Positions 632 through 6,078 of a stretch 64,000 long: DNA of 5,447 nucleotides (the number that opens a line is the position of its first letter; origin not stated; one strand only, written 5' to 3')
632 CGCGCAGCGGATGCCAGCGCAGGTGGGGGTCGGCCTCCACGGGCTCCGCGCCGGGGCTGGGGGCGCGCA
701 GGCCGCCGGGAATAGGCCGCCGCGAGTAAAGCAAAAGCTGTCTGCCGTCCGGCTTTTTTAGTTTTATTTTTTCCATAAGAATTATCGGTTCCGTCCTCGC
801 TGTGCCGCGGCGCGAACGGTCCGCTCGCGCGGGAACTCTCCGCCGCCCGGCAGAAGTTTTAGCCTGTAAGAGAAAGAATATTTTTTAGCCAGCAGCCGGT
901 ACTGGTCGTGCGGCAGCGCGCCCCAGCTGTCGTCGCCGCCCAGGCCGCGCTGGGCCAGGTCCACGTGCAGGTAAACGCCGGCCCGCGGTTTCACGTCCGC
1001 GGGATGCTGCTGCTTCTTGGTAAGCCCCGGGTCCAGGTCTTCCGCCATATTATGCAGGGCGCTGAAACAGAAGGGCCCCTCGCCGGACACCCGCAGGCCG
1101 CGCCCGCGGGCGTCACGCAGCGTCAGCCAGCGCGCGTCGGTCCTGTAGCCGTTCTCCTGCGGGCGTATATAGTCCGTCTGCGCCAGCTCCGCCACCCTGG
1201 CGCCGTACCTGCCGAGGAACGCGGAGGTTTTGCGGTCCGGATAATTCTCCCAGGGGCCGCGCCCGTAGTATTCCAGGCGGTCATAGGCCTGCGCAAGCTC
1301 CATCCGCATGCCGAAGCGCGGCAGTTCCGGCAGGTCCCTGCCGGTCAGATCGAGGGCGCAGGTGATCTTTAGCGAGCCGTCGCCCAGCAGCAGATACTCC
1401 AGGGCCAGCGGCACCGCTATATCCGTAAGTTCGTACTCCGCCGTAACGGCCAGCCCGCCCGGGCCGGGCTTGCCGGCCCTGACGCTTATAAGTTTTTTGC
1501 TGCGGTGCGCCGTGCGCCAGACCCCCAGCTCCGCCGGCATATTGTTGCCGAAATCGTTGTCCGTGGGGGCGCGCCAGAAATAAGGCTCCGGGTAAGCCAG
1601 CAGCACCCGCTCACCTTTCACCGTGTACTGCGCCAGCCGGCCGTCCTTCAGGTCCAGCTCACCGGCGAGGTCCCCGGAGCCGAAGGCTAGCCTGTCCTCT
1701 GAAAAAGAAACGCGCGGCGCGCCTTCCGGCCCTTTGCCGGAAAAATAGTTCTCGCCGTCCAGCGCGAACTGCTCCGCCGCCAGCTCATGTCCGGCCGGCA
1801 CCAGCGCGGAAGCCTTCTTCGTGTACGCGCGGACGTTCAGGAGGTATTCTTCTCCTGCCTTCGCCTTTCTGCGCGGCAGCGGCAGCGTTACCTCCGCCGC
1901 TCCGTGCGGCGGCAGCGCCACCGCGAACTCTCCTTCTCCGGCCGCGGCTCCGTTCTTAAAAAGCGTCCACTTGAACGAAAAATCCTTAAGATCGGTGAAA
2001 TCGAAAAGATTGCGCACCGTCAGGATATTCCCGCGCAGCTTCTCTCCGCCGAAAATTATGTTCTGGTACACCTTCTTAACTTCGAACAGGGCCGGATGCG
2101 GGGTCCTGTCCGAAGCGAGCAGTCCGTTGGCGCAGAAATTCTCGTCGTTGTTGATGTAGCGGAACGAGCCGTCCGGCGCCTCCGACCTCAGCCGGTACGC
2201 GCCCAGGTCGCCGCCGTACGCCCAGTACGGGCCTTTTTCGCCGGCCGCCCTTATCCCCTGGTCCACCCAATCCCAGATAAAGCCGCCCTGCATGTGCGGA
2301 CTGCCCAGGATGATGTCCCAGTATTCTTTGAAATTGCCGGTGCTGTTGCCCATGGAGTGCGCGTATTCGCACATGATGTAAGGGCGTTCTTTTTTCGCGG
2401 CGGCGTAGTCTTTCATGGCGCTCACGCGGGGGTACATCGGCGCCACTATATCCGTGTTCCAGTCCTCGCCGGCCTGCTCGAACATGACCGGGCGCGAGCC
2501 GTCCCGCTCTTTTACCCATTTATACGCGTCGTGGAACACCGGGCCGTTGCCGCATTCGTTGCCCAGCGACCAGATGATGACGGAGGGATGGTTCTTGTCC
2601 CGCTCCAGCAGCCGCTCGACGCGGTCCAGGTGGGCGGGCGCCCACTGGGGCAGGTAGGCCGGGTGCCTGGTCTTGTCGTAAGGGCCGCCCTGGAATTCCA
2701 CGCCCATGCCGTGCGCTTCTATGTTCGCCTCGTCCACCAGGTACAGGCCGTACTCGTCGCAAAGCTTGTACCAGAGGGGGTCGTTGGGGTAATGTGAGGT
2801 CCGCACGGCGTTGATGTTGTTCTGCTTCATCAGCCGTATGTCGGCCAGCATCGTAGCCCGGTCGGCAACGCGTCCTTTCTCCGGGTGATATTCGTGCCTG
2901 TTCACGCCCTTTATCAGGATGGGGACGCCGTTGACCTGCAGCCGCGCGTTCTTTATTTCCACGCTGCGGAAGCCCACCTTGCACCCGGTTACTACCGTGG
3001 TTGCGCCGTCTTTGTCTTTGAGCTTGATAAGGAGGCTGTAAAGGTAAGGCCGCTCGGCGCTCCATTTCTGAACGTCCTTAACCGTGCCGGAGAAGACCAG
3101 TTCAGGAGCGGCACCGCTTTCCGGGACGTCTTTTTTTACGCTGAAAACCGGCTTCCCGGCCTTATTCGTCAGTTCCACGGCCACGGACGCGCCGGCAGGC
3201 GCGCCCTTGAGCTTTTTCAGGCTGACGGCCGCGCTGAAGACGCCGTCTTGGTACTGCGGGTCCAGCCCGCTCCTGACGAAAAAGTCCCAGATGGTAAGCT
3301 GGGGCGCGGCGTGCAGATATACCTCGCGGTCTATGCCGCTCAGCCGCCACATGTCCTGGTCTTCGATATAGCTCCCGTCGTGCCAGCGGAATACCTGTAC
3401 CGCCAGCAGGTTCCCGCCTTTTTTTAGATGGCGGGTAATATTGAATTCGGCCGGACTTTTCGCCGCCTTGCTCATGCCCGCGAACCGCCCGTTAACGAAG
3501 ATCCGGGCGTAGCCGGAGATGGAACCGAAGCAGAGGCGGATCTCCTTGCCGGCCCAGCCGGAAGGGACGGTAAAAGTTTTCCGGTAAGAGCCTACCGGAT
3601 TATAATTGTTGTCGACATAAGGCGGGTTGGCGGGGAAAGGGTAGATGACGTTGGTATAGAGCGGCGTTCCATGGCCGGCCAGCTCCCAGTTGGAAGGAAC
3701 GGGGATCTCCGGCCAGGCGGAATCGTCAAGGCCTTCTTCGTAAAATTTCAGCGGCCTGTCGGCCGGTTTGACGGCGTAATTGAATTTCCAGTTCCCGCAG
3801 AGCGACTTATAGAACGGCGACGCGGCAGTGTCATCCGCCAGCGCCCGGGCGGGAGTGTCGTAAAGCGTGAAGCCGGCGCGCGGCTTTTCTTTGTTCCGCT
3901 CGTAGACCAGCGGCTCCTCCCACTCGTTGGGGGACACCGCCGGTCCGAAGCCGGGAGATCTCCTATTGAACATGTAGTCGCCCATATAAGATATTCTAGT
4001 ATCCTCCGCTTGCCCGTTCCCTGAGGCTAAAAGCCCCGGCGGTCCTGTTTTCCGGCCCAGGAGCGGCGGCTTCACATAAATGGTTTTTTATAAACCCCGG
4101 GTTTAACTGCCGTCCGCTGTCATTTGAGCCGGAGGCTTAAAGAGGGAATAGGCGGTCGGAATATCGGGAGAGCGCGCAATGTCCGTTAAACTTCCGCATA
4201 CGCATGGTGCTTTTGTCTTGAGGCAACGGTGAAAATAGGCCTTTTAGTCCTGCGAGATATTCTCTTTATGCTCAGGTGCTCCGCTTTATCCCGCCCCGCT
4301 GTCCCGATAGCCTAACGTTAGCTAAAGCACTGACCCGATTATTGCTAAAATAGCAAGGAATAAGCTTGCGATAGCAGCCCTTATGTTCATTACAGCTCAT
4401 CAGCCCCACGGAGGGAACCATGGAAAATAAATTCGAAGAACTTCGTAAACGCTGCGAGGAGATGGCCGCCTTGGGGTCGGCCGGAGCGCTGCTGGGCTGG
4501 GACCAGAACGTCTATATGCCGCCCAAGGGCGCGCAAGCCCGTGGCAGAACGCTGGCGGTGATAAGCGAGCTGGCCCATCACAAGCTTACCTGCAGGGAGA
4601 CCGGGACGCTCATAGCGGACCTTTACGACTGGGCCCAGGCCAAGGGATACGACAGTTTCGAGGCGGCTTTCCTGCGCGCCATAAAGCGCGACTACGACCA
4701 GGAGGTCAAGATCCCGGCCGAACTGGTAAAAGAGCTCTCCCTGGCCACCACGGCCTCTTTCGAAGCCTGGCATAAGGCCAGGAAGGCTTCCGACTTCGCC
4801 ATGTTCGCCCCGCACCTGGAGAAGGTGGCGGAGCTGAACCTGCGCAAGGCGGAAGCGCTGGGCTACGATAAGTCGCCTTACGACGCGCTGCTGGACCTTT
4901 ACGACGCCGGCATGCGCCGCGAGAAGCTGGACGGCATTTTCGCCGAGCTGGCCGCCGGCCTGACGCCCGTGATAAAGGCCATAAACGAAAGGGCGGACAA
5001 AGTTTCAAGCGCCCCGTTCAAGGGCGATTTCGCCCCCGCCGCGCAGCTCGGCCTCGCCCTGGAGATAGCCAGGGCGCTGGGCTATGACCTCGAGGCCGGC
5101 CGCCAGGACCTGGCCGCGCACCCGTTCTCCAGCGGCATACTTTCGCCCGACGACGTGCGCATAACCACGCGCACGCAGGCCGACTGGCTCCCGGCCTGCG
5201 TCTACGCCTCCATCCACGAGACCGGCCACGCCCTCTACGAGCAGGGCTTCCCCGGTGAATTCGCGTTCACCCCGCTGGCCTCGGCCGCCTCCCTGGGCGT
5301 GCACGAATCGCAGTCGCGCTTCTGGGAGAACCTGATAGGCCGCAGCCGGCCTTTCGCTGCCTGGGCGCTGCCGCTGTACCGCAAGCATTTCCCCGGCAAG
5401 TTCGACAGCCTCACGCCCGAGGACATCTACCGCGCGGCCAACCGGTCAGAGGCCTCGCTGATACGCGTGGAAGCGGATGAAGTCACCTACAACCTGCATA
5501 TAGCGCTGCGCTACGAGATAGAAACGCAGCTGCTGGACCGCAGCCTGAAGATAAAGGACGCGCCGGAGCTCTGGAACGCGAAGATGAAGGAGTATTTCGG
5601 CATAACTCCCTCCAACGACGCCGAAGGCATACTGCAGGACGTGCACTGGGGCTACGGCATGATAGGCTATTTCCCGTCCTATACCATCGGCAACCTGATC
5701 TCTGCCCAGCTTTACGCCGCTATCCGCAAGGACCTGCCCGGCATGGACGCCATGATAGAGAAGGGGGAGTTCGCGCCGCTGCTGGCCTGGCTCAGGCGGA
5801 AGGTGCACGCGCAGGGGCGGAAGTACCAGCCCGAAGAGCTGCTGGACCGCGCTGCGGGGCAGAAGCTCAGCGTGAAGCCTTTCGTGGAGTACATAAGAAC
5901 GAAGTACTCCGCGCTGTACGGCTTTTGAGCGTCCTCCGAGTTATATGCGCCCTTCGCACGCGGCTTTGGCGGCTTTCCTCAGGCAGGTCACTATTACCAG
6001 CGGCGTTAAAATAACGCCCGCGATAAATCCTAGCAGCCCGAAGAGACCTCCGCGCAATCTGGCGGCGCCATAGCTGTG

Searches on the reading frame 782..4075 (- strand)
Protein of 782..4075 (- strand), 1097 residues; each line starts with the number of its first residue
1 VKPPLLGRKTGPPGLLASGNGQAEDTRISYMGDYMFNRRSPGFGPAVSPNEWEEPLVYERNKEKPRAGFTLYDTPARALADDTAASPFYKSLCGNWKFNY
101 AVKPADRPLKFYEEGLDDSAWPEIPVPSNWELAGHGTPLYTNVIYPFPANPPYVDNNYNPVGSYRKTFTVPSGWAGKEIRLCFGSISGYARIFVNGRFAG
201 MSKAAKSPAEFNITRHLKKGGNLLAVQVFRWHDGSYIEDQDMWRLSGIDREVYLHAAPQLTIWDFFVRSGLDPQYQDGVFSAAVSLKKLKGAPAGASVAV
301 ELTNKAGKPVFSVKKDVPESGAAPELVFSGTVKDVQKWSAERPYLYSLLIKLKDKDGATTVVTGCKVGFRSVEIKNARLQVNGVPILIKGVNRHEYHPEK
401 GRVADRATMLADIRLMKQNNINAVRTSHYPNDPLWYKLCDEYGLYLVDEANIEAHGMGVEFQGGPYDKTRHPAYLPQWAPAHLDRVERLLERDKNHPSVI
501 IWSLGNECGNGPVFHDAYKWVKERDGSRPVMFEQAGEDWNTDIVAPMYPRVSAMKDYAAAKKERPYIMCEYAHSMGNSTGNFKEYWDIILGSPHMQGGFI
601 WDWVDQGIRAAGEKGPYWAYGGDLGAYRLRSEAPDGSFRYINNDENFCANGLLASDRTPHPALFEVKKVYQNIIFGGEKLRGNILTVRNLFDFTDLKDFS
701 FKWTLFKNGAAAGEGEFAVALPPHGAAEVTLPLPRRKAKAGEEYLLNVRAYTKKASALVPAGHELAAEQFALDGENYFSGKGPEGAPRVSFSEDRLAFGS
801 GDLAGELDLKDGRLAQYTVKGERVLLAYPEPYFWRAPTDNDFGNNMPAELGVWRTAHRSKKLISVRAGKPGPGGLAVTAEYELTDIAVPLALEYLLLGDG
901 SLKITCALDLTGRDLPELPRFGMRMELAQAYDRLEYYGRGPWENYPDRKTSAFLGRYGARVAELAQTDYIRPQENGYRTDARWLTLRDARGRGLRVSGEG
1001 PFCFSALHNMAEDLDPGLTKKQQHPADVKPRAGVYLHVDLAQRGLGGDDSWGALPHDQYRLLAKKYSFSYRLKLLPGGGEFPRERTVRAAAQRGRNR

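Call 8: search_protein_families(library=pfam, proteins=[window:782-4075:-], max_evalue=0.01)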
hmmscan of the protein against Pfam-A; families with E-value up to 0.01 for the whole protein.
window:782-4075:- (1097 aa): 6 families
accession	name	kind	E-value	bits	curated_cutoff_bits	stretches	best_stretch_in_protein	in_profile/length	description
PF02836.23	Glyco_hydro_2_C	-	1.2e-93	314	21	1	372-673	1-300/302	Glycosyl hydrolases family 2, TIM barrel domain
PF02929.23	Bgal_small_N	-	4.7e-68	230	25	1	806-1072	8-248/248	Beta galactosidase small chain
PF02837.24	Glyco_hydro_2_N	-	1e-40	139.8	28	1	90-258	2-169/169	Glycosyl hydrolases family 2, sugar binding domain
PF16353.11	LacZ_4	-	2.6e-23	82.5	27.3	1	685-772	1-86/87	Beta-galactosidase, domain 4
PF00703.27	Glyco_hydro_2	-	2.9e-13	51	23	1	262-370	3-109/109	Glycosyl hydrolases family 2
PF22666.2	Glyco_hydro_2_N2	-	7e-07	29.9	27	1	163-241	51-131/167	Glycosyl hydrolase 2 galactose-binding domain-like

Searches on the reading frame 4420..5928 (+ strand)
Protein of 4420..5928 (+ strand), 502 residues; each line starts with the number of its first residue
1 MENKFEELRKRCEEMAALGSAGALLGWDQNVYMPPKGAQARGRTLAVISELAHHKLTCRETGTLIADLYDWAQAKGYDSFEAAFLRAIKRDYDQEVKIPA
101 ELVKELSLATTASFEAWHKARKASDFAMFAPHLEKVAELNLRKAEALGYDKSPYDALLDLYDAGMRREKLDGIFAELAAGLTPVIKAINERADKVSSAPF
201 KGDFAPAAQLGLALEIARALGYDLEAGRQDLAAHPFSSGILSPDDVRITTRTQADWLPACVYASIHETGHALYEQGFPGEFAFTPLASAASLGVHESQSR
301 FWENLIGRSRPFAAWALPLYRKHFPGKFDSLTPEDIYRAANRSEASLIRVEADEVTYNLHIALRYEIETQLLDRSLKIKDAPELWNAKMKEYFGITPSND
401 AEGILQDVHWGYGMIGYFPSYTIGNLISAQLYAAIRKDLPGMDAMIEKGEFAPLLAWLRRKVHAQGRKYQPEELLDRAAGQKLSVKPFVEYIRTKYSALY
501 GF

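Call 8: search_protein_families(library=pfam, proteins=[window:4420-5928:+], max_evalue=0.01)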
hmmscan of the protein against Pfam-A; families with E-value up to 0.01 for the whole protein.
window:4420-5928:+ (502 aa): 1 family
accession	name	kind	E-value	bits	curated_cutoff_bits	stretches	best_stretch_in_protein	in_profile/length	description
PF02074.21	Peptidase_M32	-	2.1e-168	561.4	25.1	1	8-496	2-489/489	Carboxypeptidase Taq (M32) metallopeptidase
